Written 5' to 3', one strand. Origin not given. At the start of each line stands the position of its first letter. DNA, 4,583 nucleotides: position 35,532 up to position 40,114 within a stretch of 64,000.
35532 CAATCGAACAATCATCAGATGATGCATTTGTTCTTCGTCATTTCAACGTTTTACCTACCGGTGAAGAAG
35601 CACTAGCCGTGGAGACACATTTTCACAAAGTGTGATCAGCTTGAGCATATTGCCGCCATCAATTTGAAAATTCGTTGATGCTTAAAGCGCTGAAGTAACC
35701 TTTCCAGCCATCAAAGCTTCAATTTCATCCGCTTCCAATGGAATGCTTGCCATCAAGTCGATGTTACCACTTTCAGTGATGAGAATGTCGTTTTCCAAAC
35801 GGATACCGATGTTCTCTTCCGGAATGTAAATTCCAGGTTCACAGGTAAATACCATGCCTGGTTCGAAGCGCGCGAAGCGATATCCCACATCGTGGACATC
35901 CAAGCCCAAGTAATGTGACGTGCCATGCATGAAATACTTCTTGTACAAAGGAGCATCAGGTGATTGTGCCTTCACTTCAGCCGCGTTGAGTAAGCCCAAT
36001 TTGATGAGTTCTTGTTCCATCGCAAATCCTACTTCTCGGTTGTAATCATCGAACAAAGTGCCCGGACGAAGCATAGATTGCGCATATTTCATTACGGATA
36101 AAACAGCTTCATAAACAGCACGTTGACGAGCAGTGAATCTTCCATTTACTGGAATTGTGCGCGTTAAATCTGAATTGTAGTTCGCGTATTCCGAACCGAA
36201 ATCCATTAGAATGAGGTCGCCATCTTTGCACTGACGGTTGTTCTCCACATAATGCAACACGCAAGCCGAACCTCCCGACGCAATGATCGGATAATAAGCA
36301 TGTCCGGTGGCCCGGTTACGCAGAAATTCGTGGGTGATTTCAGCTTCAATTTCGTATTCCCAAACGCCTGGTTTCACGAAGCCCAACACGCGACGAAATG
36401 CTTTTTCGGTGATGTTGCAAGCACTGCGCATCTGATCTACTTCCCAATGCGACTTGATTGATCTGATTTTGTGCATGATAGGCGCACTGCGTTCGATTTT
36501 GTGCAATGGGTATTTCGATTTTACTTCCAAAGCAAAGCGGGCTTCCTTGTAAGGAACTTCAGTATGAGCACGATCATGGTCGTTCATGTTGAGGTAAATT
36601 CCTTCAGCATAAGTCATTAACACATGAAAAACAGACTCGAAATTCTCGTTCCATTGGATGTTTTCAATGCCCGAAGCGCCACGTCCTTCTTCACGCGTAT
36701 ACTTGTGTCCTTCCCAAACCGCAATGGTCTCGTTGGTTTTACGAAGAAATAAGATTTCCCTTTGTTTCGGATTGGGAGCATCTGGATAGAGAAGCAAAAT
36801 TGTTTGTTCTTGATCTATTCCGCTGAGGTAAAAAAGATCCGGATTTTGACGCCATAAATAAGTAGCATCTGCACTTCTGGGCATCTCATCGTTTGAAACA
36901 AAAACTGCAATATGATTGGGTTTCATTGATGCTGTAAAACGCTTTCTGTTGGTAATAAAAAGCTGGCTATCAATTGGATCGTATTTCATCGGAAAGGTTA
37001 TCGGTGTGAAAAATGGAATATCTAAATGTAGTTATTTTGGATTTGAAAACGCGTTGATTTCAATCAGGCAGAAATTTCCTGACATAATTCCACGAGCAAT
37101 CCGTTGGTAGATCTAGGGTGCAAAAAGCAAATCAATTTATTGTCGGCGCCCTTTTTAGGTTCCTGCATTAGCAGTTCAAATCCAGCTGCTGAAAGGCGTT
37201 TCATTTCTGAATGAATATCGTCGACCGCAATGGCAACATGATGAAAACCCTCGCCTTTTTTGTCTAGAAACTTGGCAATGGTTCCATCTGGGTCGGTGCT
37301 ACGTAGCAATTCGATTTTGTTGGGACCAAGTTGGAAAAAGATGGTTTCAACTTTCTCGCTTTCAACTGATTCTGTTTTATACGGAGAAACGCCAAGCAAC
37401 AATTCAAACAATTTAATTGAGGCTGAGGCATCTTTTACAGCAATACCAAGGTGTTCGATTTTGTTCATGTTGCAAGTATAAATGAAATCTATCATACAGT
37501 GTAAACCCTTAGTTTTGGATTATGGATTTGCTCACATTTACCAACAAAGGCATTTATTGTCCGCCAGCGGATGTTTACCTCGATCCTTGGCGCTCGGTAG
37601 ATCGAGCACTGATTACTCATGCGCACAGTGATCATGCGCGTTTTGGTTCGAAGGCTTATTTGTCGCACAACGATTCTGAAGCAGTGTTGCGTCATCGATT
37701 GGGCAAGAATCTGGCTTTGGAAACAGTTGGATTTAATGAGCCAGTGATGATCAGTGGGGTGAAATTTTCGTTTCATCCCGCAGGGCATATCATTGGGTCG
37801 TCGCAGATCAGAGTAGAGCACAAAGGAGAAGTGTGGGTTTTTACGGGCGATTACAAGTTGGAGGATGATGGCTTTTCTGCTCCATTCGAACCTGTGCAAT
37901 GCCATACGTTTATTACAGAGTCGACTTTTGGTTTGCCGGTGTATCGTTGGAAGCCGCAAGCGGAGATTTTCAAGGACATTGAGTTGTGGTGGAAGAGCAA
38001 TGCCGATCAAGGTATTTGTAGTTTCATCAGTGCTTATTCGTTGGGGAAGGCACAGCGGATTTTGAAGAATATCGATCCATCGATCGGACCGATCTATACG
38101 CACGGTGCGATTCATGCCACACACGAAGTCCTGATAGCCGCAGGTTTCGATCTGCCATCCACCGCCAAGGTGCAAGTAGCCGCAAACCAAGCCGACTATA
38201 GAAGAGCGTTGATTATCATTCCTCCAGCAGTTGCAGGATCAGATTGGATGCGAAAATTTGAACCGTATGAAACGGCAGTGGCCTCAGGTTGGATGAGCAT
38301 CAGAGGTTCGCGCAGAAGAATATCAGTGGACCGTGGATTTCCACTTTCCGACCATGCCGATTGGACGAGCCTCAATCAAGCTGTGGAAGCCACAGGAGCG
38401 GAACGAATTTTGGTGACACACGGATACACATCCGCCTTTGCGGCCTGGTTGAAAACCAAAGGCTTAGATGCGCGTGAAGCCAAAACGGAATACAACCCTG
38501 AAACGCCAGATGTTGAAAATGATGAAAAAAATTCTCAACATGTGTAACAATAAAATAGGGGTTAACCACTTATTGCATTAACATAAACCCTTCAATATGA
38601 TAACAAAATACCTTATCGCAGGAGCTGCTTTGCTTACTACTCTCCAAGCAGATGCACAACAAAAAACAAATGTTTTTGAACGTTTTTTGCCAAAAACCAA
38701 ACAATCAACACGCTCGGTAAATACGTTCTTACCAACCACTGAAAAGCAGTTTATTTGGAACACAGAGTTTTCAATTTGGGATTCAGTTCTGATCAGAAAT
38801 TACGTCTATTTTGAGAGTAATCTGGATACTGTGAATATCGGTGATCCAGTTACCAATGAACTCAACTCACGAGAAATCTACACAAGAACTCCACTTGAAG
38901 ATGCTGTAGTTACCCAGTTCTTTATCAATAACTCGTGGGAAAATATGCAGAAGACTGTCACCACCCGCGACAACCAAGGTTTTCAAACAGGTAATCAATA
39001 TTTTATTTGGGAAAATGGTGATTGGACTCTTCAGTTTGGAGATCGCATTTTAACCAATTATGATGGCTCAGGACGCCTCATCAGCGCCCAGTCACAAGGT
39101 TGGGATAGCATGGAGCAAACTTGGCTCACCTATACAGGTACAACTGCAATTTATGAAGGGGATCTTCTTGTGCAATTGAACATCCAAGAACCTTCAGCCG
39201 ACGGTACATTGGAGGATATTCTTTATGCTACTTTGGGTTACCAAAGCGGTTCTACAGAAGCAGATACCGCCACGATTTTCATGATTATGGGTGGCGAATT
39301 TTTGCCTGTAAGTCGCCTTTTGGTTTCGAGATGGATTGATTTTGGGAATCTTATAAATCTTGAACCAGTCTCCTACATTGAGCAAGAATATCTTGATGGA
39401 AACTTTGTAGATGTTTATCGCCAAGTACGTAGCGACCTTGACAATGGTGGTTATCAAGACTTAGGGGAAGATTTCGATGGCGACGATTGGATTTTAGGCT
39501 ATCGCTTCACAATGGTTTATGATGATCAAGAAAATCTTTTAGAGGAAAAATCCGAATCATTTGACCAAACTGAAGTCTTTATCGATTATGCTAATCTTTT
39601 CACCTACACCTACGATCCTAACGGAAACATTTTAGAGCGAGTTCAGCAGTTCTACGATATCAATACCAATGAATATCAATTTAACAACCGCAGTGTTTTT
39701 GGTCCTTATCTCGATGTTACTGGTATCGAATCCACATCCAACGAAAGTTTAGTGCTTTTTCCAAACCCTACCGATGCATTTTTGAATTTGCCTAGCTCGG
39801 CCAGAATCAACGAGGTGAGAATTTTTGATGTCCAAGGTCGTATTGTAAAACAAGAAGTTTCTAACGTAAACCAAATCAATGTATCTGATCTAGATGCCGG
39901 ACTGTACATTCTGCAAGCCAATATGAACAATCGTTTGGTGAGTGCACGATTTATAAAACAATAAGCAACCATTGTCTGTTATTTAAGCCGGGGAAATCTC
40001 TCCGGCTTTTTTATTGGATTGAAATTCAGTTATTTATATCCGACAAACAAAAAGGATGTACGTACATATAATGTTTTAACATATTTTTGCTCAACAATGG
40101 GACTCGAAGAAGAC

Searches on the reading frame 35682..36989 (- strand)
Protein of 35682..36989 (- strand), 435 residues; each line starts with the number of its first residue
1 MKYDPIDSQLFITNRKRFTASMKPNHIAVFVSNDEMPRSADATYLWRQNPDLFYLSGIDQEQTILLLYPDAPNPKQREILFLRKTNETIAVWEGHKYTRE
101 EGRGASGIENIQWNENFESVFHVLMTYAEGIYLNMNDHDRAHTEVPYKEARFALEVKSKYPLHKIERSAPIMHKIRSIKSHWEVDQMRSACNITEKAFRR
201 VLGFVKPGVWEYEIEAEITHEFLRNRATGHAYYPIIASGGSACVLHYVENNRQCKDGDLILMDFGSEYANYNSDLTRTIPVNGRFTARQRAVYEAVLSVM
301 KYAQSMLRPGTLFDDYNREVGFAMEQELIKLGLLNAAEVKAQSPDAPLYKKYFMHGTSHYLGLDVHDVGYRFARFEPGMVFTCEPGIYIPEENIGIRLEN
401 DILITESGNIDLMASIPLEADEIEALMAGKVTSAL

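Call 71: search_protein_families(library=pfam, proteins=[window:35682-36989:-], max_evalue=0.0001)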
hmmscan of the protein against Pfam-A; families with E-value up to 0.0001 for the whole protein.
window:35682-36989:- (435 aa): 2 families
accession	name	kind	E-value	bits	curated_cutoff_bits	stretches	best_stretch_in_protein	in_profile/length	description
PF00557.29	Peptidase_M24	-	1.8e-59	201.5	23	1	186-406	2-208/208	Metallopeptidase family M24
PF05195.22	AMP_N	-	3.2e-27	95.1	24.6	1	11-132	1-121/121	Aminopeptidase P, N-terminal domain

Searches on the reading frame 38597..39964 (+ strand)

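Call 87: search_protein_families(library=pfam, proteins=[window:38597-39964:+], max_evalue=0.00001)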
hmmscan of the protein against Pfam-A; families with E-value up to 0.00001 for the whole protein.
window:38597-39964:+ (455 aa): 1 family
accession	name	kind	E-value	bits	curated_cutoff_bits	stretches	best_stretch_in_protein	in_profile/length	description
PF18962.6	Por_Secre_tail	-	4.7e-12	46.5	27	1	387-451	1-72/75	Secretion system C-terminal sorting domain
